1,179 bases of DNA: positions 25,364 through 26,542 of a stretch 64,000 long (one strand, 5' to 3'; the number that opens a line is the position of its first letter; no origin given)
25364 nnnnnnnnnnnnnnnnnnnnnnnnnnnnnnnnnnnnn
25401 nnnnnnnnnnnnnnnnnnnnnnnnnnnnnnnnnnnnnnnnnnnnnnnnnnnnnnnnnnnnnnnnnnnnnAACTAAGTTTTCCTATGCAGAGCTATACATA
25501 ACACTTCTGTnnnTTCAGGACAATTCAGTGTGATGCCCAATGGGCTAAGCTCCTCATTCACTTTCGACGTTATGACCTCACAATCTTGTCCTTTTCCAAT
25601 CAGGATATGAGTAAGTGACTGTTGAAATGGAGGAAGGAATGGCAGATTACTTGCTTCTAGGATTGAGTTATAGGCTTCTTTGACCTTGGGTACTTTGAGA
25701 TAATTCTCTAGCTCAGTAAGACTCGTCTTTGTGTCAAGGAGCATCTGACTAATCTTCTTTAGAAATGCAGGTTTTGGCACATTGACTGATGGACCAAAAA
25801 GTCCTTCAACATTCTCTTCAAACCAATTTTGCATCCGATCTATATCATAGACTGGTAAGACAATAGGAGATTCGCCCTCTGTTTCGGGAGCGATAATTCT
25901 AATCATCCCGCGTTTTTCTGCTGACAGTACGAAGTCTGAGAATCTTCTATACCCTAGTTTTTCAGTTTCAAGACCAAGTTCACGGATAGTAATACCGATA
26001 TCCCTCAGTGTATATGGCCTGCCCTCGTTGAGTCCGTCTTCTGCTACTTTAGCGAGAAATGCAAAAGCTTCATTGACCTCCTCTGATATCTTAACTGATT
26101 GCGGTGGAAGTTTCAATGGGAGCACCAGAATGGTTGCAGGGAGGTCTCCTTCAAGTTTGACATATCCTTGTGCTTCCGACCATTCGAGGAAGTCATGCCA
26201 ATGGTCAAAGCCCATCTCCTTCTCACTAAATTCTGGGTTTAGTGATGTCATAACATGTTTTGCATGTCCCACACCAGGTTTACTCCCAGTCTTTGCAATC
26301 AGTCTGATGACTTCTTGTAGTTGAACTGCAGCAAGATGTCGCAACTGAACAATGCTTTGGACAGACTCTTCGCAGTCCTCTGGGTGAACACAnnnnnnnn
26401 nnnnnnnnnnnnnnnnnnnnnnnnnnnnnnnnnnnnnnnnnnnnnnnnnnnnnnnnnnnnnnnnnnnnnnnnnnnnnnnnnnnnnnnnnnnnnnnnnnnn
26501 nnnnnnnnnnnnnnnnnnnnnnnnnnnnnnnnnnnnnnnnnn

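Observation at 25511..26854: NYN nuclease fused to tandem LOTUS/OST-HTH modules (MARF1-like) in an archaeon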

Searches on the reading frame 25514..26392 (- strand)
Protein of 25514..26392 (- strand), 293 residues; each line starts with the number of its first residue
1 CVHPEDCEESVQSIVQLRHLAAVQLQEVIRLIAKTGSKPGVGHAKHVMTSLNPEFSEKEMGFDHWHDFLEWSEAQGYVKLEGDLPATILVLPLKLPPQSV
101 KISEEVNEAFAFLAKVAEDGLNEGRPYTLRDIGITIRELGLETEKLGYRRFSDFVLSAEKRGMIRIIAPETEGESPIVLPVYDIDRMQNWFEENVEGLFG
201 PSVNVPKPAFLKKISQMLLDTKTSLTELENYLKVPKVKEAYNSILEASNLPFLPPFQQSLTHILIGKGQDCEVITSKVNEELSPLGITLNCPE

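Call 38: search_protein_representatives(protein=window:25514-26392:-)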
Query: 293 residues. Proteins with E-value up to 0.001 (for the whole library): 56; up to 1e-10: 18; up to 1e-30: 8. The best 56 are listed.
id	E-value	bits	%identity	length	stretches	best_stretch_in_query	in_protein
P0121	9.1e-75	268.0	46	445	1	10-293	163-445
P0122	1.0e-66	241.6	64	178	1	116-293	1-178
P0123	1.3e-60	221.5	41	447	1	7-289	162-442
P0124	9.8e-39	149.7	88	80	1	48-125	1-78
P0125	2.7e-38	148.3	34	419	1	16-287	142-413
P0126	9.7e-38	146.5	32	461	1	16-292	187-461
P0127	1.7e-34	135.8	33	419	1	19-293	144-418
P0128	4.0e-34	134.6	58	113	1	184-292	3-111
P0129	1.6e-23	99.8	30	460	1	35-293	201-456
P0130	5.4e-21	91.5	36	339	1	8-178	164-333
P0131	1.8e-16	76.7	43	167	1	172-293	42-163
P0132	3.7e-16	75.7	27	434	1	19-276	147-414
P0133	7.1e-16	74.7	30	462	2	16-166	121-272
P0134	9.8e-15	71.0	27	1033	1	15-279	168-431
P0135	1.9e-12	63.5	36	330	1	179-290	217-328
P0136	2.2e-11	60.0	32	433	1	166-292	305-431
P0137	3.0e-11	59.6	38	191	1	187-290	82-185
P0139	1.3e-10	57.5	32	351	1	24-165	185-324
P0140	4.8e-10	55.6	37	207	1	187-290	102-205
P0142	1.7e-09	53.8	37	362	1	183-290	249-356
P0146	3.8e-09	52.7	23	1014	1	21-293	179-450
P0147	4.9e-09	52.3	27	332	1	16-164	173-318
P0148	8.2e-09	51.6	33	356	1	25-166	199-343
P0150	9.6e-09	51.3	32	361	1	187-292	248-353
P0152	2.4e-08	50.0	31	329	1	25-166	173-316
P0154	7.9e-08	48.3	31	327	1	15-165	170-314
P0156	1.4e-07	47.5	36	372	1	187-292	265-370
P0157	1.5e-07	47.4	30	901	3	104-166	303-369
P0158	5.0e-07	45.7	36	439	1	184-291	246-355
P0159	6.1e-07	45.4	32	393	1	185-292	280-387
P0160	1.3e-06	44.4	25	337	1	21-166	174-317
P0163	4.6e-06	42.5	36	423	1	183-292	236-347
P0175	3.2e-04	36.5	34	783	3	83-174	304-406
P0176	7.8e-04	35.2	32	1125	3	25-166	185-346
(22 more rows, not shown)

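Call 39: predict_structure(alignment_id=A5)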
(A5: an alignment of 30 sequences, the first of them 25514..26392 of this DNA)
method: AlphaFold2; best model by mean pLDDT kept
length: 293 residues; sequences in the alignment: 30
mean_pLDDT: 89.7   pTM: 0.78
mean pLDDT of the five models: 89.7, 88.3, 88.1, 87.2, 86.4
residues with pLDDT >= 90: 188; 70-90: 93; 50-70: 10; < 50: 2
segments of 3 or more residues with pLDDT < 50: none
pLDDT, mean of each block of 10 residues (from residue 1): 53 81 92 89 91 85 93 94 86 89 90 95 91 93 84 90 90 89 94 91 88 94 94 95 96 93 96 95 91 87
secondary structure, 60 per line:
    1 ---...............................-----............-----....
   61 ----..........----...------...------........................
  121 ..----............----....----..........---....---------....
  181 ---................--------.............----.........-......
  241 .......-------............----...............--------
elements in order: H4-34 H41-51 H57-60 H65-74 E79-81 E88-90 H97-122 H129-138 H143-146 H151-160 E164-167 E177-180 H184-199 H208-220 H225-233 H235-247 H255-266 H271-285

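Call 41: search_protein_families(library=pfam, proteins=[P0121, P0123, P0125, P0126, P0129, P0132, P0133, P0134, P0139, P0146], max_evalue=0.01)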
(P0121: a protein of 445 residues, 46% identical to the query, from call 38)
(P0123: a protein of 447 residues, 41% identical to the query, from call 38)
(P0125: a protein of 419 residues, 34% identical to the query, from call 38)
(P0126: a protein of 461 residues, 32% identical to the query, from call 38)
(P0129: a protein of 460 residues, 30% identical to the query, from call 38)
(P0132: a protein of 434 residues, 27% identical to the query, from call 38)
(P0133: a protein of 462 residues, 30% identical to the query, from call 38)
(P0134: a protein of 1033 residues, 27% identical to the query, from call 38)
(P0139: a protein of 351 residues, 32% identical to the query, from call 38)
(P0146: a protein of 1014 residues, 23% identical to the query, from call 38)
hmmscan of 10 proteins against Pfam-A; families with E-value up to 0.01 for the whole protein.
P0121 (445 aa): 2 families
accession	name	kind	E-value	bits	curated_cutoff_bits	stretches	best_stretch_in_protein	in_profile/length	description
PF01936.24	NYN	-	1.1e-17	65.3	24.2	1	10-141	2-142/145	NYN domain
PF12872.13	OST-HTH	-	2e-08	34.4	23.8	1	265-310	8-54/71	OST-HTH/LOTUS domain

P0123 (447 aa): 2 families
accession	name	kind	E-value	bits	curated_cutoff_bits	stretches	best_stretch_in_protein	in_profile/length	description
PF01936.24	NYN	-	2e-21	77.4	24.2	1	10-146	2-144/145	NYN domain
PF18475.7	PIN7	-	0.00013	23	34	1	30-121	13-103/103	PIN domain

P0125 (419 aa): 2 families
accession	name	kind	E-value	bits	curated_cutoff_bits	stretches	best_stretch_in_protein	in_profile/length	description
PF01936.24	NYN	-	2.1e-14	54.7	24.2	1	2-113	26-142/145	NYN domain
PF12872.13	OST-HTH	-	0.0076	16.5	23.8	0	168-195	24-52/71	OST-HTH/LOTUS domain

P0126 (461 aa): 2 families
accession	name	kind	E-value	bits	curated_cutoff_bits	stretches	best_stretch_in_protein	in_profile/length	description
PF01936.24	NYN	-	2.1e-18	67.7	24.2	1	25-143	1-124/145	NYN domain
PF18475.7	PIN7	-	0.0027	18.8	34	1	81-136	49-103/103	PIN domain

P0129 (460 aa): 1 family
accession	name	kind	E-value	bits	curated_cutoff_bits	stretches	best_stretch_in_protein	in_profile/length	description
PF01936.24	NYN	-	5.6e-13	50.1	24.2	1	28-160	2-141/145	NYN domain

P0132 (434 aa): 1 family
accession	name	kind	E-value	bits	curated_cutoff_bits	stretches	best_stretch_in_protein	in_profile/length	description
PF01936.24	NYN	-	2.1e-11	45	24.2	1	4-123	19-143/145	NYN domain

P0133 (462 aa): 3 families
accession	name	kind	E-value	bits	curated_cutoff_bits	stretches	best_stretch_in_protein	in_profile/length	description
PF01936.24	NYN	-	6.6e-18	66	24.2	1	7-94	53-143/145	NYN domain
PF12872.13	OST-HTH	-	3.8e-11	43.1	23.8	1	219-263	15-54/71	OST-HTH/LOTUS domain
PF14418.11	OHA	-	3.7e-09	36.8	26.1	1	408-458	9-56/77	OST-HTH Associated domain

P0134 (1033 aa): 2 families
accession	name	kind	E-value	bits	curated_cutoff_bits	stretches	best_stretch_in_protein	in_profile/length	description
PF01936.24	NYN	-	3.3e-23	83.2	24.2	1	8-144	2-142/145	NYN domain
PF12872.13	OST-HTH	-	1.8e-09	37.8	23.8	1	185-226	14-54/71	OST-HTH/LOTUS domain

P0139 (351 aa): 4 families
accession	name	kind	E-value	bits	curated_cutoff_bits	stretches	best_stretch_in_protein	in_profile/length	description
PF01936.24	NYN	-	3.8e-28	99.3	24.2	1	3-142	1-143/145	NYN domain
PF12872.13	OST-HTH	-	0.0038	17.5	23.8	0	202-232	23-54/71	OST-HTH/LOTUS domain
PF18479.7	PIN_11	-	0.0042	17.7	26.6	1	42-123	38-118/118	PIN like domain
PF18480.7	DUF5615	-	0.0096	16.2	23.8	0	95-133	47-84/110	Domain of unknown function (DUF5615)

P0146 (1014 aa): 1 family
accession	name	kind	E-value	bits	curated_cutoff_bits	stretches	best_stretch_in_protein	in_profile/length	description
PF01936.24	NYN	-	7.2e-19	69.2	24.2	1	14-150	3-144/145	NYN domain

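Call 42: search_protein_families(library=pfam, proteins=[P0135, P0136, P0137, P0140, P0142, P0150, P0156, P0158, P0159, P0163], max_evalue=0.01)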
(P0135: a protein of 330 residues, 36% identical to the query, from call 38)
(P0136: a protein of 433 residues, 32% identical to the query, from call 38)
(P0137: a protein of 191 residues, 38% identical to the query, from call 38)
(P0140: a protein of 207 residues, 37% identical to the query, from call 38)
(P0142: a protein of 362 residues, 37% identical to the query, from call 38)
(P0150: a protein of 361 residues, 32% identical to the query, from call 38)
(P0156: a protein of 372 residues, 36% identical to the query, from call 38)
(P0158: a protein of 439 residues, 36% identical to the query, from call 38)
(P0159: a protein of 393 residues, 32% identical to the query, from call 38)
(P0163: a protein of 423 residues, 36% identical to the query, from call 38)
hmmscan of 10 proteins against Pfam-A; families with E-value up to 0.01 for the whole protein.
P0135 (330 aa): 1 family
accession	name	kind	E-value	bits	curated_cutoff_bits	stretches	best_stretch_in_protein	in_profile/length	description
PF04607.23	RelA_SpoT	-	9.7e-11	42.4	27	1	32-162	1-109/113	Region found in RelA / SpoT proteins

P0136 (433 aa): 1 family
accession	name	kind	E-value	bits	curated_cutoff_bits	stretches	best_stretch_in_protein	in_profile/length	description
PF04607.23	RelA_SpoT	-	1.3e-08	35.6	27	1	59-189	1-109/113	Region found in RelA / SpoT proteins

P0137 (191 aa): 0 families

P0140 (207 aa): 0 families

P0142 (362 aa): 1 family
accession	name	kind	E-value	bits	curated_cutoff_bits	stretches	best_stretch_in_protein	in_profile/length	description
PF04607.23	RelA_SpoT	-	1e-08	35.9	27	1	60-183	2-103/113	Region found in RelA / SpoT proteins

P0150 (361 aa): 1 family
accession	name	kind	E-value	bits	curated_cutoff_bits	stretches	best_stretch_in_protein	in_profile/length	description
PF04607.23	RelA_SpoT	-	1.2e-10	42.1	27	1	57-188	1-110/113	Region found in RelA / SpoT proteins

P0156 (372 aa): 1 family
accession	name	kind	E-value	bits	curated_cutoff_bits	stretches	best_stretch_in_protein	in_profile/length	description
PF04607.23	RelA_SpoT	-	8.9e-09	36.1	27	1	68-192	1-102/113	Region found in RelA / SpoT proteins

P0158 (439 aa): 1 family
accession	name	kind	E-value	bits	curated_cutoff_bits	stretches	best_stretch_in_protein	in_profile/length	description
PF04607.23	RelA_SpoT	-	1.8e-07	31.9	27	1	53-187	1-108/113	Region found in RelA / SpoT proteins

P0159 (393 aa): 1 family
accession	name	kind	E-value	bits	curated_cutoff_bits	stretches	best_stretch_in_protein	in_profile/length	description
PF04607.23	RelA_SpoT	-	1.6e-08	35.3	27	1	60-182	1-99/113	Region found in RelA / SpoT proteins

P0163 (423 aa): 1 family
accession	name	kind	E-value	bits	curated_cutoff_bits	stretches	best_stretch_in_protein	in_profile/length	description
PF04607.23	RelA_SpoT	-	1.8e-08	35.1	27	1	52-186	2-110/113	Region found in RelA / SpoT proteins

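Call 45: list_cluster_members(proteins=[P0121, P0123, P0125, P0134, P0135, P0142, P0150, P0137, P0133, P0139])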
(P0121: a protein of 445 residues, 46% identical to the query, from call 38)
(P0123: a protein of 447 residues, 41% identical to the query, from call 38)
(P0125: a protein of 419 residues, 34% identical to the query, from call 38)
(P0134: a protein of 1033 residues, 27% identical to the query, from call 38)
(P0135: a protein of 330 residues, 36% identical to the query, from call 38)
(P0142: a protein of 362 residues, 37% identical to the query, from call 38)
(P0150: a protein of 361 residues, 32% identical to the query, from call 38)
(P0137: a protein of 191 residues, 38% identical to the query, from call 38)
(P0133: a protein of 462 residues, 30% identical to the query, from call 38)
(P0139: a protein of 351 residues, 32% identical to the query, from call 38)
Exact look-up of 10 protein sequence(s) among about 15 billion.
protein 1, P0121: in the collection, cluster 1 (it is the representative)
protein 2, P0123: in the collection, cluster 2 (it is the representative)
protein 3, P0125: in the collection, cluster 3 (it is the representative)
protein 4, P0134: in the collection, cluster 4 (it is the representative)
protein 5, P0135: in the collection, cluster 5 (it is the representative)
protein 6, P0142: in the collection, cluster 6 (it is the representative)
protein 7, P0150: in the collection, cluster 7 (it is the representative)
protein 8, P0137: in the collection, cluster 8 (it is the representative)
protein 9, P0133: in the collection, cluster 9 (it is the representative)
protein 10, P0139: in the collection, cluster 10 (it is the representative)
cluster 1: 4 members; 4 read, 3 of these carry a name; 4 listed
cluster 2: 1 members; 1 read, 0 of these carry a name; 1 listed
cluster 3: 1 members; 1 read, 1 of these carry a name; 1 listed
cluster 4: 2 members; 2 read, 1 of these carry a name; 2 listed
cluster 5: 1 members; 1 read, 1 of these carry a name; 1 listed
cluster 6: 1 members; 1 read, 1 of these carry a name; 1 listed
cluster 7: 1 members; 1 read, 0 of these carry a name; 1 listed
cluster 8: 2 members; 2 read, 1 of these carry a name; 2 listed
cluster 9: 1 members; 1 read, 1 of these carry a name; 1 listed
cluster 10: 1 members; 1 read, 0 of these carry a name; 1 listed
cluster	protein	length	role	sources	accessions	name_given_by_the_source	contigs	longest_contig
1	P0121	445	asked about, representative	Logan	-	-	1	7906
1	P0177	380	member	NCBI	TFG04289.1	NYN domain-containing protein, partial [Candidatus Thorarchaeota archaeon]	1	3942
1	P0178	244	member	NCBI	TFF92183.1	NYN domain-containing protein, partial [Candidatus Thorarchaeota archaeon]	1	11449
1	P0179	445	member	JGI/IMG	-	hypothetical protein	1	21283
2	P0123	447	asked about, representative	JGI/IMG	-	-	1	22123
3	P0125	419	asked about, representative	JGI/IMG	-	hypothetical protein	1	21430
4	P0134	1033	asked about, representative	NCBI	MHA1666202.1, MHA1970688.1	MAG: NYN domain-containing protein [Candidatus Thorarchaeota archaeon]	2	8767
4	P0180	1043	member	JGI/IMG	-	-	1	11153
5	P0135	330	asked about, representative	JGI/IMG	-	ppGpp synthetase/RelA/SpoT-type nucleotidyltranferase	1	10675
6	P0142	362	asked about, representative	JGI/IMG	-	ppGpp synthetase/RelA/SpoT-type nucleotidyltranferase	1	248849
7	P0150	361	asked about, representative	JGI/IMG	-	-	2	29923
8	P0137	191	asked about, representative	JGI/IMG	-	hypothetical protein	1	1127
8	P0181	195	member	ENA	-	-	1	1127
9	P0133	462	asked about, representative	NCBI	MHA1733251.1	MAG: NYN domain-containing protein [Promethearchaeota archaeon]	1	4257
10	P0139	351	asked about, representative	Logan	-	-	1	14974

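Call 47: find_encoding_contigs(protein=P0142, flank=8000, max_places=1)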
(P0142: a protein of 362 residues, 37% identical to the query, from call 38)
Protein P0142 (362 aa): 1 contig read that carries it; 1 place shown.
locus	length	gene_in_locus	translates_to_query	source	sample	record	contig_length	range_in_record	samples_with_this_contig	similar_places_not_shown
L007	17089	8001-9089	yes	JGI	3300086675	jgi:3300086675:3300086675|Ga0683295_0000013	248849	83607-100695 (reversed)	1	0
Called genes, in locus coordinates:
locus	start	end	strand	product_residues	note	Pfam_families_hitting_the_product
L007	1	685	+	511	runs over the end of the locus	PF02450:LCAT, PF24096:DUF7379 (weak)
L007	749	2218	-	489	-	PF00089:Trypsin, PF13365:Trypsin_2, PF00515:TPR_1, PF07719:TPR_2, PF13414:TPR_11, PF13424:TPR_12, PF13431:TPR_17, PF13414:TPR_11, +20 more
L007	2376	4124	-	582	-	PF00587:tRNA-synt_2b, PF04073:tRNA_edit, PF03129:HGTP_anticodon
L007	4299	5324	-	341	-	-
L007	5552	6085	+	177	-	PF02502:LacAB_rpiB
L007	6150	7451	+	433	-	PF00464:SHMT, PF00155:Aminotran_1_2 (weak), PF01212:Beta_elim_lyase (weak)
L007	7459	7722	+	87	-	PF21748:UPF0150 (weak), PF15919:HicB_lk_antitox (weak)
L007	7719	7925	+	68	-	PF07927:HicA_toxin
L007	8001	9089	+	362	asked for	PF04607:RelA_SpoT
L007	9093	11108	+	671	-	PF00270:DEAD, PF04851:ResIII (weak), PF06733:DEAD_2 (weak), PF13307:Helicase_C_2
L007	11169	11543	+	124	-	PF01242:PTPS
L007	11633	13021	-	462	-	PF00072:Response_reg, PF01078:Mg_chelatase (faint), PF00158:Sigma54_activat, PF14532:Sigma54_activ_2, PF07728:AAA_5 (weak), PF25601:AAA_lid_14, PF02954:HTH_8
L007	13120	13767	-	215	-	-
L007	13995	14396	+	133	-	PF00072:Response_reg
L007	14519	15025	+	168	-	PF14361:RsbRD_N (weak)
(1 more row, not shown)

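Call 48: search_protein_families(library=padloc, proteins=[P0142, P0150, P0135, P0136, P0134], max_evalue=0.01)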
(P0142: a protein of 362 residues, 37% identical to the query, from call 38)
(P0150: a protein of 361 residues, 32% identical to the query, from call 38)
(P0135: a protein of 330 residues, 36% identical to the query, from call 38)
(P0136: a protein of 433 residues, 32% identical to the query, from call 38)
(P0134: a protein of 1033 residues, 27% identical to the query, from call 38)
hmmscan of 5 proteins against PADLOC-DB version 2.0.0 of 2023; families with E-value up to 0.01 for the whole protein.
P0142 (362 aa): 1 family
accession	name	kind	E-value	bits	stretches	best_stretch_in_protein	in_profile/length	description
PDLC04999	PDC-S33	-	0.00032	18.2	1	20-180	32-175/349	-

P0150 (361 aa): 1 family
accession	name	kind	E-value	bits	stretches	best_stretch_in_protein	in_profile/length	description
PDLC04999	PDC-S33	-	2.7e-06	25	1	35-178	48-175/349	-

P0135 (330 aa): 1 family
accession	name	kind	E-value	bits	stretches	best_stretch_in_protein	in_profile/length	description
PDLC04999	PDC-S33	-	0.00017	19.1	1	21-153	59-175/349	-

P0136 (433 aa): 0 families

P0134 (1033 aa): 0 families

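Call 49: search_protein_families(library=ncbifam, proteins=[P0142, P0150, P0135, P0136, P0158, P0137, P0140], max_evalue=0.01)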
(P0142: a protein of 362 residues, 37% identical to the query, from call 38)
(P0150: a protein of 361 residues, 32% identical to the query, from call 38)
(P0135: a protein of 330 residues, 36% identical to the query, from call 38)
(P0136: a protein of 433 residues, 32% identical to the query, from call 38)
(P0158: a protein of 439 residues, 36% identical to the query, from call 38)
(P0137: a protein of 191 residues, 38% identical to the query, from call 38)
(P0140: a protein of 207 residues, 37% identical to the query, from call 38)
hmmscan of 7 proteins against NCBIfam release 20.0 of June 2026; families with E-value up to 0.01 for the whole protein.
P0142 (362 aa): 1 family
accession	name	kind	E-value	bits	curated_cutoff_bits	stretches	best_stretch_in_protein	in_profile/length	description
NF053588.1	GTPPhKinYjbM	equivalog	2.4e-05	24.2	320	1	60-189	43-158/201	GTP diphosphokinase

P0150 (361 aa): 1 family
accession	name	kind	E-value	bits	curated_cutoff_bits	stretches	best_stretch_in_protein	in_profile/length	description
NF053588.1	GTPPhKinYjbM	equivalog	1e-06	28.7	320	1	20-196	7-167/201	GTP diphosphokinase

P0135 (330 aa): 1 family
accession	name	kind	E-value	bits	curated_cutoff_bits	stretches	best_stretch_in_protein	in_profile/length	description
NF053588.1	GTPPhKinYjbM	equivalog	8.4e-05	22.4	320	1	29-162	38-160/201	GTP diphosphokinase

P0136 (433 aa): 0 families

P0158 (439 aa): 1 family
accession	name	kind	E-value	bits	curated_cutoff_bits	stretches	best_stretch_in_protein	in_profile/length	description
NF053588.1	GTPPhKinYjbM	equivalog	0.00059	19.7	320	1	51-189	40-161/201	GTP diphosphokinase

P0137 (191 aa): 0 families

P0140 (207 aa): 0 families

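Call 73: list_cluster_members(proteins=[P0157, P0175, P0176, P0147, P0148, P0152, P0154, P0160, P0126, P0129])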
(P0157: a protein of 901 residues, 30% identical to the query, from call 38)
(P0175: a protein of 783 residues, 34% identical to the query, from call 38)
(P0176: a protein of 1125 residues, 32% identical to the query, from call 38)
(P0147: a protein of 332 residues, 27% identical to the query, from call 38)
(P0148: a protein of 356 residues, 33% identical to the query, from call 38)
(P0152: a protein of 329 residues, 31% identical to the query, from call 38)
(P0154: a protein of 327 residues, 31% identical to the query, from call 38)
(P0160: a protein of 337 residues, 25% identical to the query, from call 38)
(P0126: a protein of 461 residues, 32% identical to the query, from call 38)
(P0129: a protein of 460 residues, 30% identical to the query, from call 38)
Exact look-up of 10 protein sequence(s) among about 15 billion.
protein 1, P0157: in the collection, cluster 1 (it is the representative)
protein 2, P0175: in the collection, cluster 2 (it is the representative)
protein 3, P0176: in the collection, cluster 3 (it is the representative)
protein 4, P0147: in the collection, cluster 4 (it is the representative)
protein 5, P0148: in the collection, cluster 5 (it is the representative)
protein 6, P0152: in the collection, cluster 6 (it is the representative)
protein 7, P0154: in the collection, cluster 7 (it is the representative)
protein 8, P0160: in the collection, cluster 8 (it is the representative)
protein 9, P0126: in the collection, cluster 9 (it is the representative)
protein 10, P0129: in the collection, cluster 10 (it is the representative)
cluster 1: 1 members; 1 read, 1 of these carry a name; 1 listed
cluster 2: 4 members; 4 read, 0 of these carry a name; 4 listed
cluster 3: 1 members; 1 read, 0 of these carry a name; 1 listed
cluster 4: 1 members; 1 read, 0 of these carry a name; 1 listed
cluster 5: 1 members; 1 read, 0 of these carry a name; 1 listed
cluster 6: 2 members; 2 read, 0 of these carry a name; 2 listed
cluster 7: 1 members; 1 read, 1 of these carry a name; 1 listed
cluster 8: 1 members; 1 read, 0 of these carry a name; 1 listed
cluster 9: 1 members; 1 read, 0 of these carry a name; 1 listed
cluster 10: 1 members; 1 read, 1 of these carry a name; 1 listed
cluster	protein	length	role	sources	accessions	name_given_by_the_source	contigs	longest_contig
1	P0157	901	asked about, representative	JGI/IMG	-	hypothetical protein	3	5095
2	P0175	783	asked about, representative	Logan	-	-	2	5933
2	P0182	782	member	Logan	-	-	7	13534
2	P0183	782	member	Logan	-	-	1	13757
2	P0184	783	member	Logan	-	-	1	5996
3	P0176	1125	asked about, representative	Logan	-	-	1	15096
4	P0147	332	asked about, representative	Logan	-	-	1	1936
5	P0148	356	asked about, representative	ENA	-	-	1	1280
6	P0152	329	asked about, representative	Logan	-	-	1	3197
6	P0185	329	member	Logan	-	-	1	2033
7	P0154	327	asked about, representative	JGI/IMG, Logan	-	hypothetical protein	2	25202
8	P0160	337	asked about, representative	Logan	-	-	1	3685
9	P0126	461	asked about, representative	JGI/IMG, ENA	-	-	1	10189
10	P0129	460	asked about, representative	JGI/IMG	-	hypothetical protein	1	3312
